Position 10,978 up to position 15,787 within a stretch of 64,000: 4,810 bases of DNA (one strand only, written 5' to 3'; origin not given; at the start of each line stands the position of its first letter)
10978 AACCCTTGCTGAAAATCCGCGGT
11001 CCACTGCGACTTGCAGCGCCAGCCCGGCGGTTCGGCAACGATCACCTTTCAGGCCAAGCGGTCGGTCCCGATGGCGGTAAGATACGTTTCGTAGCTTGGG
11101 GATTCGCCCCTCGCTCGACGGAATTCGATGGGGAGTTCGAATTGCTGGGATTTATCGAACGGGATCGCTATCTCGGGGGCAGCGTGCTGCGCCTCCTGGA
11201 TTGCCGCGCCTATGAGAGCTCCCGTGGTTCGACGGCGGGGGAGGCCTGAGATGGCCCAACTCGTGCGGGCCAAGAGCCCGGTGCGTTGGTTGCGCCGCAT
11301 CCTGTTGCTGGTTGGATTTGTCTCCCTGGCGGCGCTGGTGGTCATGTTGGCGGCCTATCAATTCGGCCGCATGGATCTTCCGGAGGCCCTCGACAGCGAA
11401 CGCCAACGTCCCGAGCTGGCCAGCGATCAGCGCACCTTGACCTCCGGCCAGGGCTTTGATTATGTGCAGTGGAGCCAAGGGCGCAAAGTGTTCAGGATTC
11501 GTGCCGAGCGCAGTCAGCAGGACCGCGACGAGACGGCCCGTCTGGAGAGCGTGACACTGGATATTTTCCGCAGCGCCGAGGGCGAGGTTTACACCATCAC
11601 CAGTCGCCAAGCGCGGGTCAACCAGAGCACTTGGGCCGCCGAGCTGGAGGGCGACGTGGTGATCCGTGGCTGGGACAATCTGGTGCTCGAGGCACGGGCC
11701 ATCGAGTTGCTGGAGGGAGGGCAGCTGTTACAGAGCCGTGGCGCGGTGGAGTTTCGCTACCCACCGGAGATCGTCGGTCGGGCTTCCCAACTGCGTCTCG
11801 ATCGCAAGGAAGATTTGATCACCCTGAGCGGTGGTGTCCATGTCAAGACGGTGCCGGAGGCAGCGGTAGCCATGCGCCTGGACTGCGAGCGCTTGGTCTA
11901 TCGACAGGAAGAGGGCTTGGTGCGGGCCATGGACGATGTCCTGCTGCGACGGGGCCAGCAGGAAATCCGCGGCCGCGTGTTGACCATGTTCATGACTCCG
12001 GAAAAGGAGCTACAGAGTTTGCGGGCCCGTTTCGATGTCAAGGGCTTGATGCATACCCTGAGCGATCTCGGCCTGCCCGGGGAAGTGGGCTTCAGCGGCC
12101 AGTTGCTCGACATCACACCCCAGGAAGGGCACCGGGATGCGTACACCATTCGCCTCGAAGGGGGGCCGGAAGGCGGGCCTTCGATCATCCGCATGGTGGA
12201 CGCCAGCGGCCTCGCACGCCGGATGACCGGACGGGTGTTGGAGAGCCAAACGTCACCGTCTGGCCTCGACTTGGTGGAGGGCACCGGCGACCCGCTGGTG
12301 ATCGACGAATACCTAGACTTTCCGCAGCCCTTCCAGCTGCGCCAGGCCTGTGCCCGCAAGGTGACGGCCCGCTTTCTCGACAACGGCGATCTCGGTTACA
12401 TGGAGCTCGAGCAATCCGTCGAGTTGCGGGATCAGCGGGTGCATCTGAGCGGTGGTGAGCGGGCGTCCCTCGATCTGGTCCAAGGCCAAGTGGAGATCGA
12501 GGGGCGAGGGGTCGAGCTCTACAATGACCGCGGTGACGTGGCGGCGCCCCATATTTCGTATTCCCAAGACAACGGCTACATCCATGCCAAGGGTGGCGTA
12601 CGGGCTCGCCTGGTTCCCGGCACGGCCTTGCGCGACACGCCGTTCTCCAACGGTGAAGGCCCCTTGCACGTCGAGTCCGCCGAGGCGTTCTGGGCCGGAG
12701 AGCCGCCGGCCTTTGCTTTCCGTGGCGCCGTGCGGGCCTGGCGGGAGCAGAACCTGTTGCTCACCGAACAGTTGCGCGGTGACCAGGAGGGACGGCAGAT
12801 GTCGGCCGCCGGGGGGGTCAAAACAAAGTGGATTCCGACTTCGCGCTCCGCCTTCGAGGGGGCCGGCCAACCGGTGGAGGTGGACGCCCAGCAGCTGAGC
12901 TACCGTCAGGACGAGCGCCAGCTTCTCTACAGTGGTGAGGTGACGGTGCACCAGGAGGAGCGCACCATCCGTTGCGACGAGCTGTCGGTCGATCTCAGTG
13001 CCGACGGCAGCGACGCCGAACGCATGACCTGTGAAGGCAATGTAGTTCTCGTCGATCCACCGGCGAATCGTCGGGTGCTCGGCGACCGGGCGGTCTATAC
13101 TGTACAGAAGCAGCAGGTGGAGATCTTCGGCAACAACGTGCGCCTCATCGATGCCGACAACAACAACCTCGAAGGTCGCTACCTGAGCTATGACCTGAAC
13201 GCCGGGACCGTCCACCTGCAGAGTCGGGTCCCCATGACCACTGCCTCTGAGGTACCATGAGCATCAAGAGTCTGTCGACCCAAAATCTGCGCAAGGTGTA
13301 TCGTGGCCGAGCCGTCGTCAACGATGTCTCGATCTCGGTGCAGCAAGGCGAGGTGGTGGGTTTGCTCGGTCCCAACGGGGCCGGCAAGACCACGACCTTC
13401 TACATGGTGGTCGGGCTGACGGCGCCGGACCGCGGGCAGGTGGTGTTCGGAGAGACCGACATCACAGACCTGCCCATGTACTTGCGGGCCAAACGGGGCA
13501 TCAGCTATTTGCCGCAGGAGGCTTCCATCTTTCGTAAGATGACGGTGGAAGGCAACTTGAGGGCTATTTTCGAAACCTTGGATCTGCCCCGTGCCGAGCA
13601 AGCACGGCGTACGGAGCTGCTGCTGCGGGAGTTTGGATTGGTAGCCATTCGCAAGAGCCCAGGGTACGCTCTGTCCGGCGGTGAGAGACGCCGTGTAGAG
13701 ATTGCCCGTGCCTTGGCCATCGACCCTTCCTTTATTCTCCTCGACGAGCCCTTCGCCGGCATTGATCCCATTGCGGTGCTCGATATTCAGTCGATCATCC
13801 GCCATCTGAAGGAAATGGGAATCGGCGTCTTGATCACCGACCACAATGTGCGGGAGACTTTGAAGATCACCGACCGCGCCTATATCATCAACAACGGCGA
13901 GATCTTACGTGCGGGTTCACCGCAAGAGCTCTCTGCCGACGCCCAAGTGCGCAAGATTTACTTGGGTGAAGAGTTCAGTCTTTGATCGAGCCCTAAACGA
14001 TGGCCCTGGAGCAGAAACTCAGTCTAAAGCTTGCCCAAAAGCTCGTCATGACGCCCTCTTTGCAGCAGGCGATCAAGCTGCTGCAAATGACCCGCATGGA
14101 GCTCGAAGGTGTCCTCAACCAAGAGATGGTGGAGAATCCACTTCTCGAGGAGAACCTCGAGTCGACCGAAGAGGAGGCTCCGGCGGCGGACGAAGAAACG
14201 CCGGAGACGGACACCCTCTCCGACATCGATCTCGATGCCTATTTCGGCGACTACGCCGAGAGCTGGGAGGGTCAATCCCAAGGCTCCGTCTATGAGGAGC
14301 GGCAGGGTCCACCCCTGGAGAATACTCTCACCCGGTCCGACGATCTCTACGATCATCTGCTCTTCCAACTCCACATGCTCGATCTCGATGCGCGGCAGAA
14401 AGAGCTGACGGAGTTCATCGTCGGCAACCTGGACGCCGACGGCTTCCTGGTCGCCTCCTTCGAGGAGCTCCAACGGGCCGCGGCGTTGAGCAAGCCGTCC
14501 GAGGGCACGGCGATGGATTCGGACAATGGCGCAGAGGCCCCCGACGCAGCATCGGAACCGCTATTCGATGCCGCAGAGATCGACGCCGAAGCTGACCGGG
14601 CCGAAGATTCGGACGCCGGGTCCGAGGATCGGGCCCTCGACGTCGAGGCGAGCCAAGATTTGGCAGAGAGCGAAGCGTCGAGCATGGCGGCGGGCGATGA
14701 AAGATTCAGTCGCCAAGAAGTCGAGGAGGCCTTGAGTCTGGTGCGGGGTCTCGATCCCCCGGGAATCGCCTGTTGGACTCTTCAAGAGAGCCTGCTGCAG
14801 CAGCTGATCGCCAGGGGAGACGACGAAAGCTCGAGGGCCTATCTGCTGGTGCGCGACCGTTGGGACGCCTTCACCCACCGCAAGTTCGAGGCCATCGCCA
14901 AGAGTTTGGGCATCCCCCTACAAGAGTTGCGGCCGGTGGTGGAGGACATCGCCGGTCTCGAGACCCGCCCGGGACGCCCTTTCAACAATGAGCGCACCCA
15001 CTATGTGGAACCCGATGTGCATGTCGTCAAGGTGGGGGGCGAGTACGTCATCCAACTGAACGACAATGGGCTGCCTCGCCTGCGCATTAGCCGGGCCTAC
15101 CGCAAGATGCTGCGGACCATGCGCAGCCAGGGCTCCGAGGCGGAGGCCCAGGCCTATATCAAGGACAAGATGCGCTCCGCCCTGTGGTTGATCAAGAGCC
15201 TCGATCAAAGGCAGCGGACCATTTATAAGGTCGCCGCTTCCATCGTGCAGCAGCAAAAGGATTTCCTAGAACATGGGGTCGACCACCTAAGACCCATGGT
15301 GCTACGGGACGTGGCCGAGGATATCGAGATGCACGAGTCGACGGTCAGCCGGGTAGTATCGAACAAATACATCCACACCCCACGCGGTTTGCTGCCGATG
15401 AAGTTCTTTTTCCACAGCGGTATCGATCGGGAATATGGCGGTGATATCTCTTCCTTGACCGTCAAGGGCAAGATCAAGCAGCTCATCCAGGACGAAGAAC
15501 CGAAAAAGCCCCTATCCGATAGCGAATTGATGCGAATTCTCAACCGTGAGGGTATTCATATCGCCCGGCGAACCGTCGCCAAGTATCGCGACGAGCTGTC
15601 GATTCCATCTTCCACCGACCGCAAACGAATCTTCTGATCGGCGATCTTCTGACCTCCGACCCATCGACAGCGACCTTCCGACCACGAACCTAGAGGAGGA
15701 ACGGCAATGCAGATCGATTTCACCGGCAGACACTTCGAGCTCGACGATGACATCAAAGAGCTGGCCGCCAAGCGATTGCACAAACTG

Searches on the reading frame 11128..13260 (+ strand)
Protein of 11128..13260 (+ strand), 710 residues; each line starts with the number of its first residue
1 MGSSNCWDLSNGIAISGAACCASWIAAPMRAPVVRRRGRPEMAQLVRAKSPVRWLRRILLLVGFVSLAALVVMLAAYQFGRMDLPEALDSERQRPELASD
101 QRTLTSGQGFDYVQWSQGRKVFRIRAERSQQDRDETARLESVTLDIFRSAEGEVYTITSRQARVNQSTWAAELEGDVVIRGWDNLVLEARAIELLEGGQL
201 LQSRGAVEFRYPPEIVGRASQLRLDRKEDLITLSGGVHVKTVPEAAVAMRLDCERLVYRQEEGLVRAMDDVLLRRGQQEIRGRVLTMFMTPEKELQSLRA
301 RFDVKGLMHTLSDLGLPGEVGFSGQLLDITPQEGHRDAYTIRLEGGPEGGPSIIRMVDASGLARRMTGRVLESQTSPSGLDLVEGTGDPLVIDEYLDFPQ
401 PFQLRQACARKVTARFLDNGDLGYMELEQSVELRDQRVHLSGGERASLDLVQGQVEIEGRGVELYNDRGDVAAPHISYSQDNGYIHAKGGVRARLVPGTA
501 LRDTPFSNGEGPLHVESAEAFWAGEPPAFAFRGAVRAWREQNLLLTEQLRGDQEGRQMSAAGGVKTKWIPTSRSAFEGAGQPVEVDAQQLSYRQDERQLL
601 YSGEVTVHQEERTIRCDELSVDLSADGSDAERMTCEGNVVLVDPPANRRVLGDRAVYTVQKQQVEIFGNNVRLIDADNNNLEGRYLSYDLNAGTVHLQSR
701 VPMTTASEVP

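Call 83: search_protein_families(library=pfam, proteins=[window:11128-13260:+], max_evalue=0.00001)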
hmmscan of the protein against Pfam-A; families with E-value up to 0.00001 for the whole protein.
window:11128-13260:+ (710 aa): 2 families
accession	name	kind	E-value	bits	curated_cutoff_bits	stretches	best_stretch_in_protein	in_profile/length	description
PF03968.19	LptD_N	-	1.9e-19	70.4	20.4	1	584-693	1-112/113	LptA/(LptD N-terminal domain) LPS transport protein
PF06835.18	LptC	-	1.1e-16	61.4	21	1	70-180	3-110/175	Lipopolysaccharide-assembly, LptC-related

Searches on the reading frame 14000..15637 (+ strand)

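Call 83: search_protein_families(library=pfam, proteins=[window:14000-15637:+], max_evalue=0.00001)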
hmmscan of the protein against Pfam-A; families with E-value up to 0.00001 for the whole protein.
window:14000-15637:+ (545 aa): 3 families
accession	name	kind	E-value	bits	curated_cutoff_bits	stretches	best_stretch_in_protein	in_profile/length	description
PF04552.19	Sigma54_DBD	-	4.2e-66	222.1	22.8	1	385-543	2-160/160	Sigma-54, DNA binding domain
PF04963.19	Sigma54_CBD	-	1.4e-46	159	22.9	2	235-367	58-185/185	Sigma-54 factor, core binding domain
PF00309.25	Sigma54_AID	-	6e-17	61.7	23.8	1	6-51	1-46/46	Sigma-54 factor, Activator interacting domain (AID)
